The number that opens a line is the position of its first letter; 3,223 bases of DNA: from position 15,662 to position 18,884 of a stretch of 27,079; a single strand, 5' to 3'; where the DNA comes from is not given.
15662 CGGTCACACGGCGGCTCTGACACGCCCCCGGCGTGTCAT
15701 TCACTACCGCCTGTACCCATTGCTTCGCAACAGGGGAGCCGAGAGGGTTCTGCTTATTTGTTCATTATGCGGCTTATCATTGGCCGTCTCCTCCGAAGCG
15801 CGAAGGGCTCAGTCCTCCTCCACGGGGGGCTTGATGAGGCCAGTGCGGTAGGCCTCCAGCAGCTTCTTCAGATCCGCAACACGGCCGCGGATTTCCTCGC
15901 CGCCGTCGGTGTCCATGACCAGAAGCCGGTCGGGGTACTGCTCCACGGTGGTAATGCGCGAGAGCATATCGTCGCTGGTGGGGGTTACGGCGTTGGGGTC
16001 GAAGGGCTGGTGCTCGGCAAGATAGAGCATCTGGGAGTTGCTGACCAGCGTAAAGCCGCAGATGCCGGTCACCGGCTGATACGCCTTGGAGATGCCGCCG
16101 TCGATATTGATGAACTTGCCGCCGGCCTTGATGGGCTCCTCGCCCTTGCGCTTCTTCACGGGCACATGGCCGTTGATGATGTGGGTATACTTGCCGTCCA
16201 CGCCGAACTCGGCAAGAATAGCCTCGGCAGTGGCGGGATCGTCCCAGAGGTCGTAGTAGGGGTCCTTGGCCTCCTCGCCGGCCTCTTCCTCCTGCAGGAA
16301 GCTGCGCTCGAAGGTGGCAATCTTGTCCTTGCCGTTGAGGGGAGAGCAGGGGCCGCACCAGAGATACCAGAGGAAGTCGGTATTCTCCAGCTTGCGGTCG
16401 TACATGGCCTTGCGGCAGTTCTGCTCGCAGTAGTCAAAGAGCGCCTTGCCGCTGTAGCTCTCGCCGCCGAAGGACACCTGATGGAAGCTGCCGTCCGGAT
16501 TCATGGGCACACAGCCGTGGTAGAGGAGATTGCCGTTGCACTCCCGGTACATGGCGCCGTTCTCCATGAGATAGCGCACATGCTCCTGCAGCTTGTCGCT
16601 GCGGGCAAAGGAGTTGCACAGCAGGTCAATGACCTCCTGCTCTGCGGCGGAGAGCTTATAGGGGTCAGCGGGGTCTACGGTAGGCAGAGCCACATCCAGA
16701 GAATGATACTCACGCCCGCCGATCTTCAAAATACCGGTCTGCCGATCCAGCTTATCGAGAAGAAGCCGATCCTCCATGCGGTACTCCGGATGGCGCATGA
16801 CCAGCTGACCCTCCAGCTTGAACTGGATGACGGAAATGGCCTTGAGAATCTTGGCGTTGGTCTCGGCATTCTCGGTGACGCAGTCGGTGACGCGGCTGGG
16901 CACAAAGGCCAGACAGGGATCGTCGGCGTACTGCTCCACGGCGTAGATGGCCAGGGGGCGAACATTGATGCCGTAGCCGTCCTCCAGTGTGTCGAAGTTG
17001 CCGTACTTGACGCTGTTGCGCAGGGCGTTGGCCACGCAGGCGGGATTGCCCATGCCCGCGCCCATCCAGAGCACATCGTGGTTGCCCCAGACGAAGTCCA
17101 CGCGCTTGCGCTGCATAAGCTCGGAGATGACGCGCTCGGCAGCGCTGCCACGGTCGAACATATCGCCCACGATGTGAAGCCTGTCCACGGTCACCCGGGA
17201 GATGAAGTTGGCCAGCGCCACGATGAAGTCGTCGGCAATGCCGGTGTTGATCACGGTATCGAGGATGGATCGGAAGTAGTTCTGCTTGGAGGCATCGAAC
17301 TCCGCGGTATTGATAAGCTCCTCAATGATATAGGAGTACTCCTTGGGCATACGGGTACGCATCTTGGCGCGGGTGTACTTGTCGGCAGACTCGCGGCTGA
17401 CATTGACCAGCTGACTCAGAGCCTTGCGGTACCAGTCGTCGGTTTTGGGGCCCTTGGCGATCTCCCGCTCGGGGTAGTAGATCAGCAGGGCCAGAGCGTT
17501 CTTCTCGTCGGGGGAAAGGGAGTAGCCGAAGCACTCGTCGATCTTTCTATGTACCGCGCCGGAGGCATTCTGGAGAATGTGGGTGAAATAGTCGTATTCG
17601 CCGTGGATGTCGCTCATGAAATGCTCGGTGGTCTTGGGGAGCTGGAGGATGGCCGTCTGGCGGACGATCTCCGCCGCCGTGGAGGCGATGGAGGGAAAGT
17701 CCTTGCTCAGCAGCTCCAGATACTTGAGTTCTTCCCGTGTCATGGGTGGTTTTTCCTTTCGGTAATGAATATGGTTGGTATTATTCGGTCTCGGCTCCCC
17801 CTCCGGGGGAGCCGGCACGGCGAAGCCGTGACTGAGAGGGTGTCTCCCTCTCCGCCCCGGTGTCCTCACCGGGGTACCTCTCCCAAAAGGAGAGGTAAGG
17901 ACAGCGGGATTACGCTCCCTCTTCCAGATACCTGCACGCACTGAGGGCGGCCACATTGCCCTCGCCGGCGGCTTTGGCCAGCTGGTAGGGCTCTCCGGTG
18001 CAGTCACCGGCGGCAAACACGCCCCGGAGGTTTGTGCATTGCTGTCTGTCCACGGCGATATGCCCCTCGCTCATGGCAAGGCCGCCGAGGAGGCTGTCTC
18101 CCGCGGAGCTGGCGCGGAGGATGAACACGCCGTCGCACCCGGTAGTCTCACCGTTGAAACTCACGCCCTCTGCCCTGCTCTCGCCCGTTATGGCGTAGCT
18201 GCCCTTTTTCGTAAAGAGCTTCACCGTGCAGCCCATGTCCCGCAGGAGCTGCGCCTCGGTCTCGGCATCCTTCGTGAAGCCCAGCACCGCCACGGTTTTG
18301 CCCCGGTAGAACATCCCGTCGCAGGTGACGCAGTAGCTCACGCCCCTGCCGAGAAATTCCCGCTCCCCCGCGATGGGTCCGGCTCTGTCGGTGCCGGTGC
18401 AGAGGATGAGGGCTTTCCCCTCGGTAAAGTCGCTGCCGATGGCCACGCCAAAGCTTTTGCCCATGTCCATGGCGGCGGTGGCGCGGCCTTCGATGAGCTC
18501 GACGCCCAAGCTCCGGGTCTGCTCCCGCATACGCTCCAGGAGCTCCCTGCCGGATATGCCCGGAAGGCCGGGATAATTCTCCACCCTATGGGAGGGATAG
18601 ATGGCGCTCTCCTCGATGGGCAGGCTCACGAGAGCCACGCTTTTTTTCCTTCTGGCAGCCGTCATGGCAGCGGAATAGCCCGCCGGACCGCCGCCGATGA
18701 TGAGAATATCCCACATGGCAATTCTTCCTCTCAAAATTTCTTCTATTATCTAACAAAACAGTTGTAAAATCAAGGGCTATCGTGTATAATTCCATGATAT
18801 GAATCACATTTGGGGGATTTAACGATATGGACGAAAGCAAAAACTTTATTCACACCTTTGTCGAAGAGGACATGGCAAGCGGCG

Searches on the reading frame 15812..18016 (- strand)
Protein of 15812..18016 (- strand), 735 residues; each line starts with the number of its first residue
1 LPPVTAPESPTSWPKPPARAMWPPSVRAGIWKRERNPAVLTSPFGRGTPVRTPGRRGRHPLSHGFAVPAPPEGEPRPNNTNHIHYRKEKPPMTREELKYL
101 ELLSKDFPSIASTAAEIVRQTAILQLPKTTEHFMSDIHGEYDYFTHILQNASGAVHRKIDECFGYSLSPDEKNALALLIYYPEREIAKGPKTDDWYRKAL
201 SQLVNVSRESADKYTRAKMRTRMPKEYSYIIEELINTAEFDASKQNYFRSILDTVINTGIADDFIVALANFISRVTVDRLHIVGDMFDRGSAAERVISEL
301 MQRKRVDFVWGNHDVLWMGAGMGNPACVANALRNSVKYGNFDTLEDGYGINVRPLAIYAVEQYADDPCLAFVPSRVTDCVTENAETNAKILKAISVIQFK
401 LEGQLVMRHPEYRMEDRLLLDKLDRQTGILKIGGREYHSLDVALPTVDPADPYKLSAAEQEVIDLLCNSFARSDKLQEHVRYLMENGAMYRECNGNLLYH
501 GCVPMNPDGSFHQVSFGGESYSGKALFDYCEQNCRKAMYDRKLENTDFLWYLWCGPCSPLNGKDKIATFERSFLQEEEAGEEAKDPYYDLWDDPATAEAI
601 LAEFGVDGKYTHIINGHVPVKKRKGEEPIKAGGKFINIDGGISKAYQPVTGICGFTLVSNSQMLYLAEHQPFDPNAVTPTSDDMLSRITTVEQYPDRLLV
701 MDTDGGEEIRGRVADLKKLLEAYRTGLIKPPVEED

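Call 33: search_protein_families(library=pfam, proteins=[window:15812-18016:-], max_evalue=0.001)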
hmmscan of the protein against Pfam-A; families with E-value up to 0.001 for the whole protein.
window:15812-18016:- (735 aa): 2 families
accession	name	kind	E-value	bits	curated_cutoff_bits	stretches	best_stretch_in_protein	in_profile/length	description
PF06874.16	FBPase_2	-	8.9e-254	844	27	1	98-724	1-638/639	Firmicute fructose-1,6-bisphosphatase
PF00149.33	Metallophos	-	2.4e-05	25.3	21.5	0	263-324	17-72/191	Calcineurin-like phosphoesterase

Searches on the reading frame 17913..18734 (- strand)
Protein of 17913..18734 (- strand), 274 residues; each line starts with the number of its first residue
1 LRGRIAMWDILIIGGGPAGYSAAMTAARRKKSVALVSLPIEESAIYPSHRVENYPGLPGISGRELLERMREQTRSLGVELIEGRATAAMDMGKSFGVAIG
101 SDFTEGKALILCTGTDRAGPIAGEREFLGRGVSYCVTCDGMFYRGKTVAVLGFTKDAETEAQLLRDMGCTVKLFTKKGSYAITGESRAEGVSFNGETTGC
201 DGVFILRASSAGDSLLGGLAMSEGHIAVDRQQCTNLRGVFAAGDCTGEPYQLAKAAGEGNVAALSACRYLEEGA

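Call 33: search_protein_families(library=pfam, proteins=[window:17913-18734:-], max_evalue=0.001)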
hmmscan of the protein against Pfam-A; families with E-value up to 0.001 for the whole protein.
window:17913-18734:- (274 aa): 6 families
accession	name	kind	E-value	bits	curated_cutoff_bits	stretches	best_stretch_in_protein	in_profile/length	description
PF07992.20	Pyr_redox_2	-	9.9e-22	78.1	26.1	2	9-173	2-170/291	Pyridine nucleotide-disulphide oxidoreductase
PF00890.30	FAD_binding_2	-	8.8e-09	35.5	20.4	1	9-37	1-29/414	FAD binding domain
PF01266.30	DAO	-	1.2e-08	35.3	27.9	0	9-36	1-28/353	FAD dependent oxidoreductase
PF01134.28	GIDA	-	4.6e-07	29.7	22.1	1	9-39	1-31/391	Glucose inhibited division protein A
PF12831.13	FAD_oxidored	-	1.9e-06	27.9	27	1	9-37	1-29/416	FAD dependent oxidoreductase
PF03486.20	HI0933_like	-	2.8e-05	24.1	50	1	9-36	2-29/244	HI0933-like protein Rossmann domain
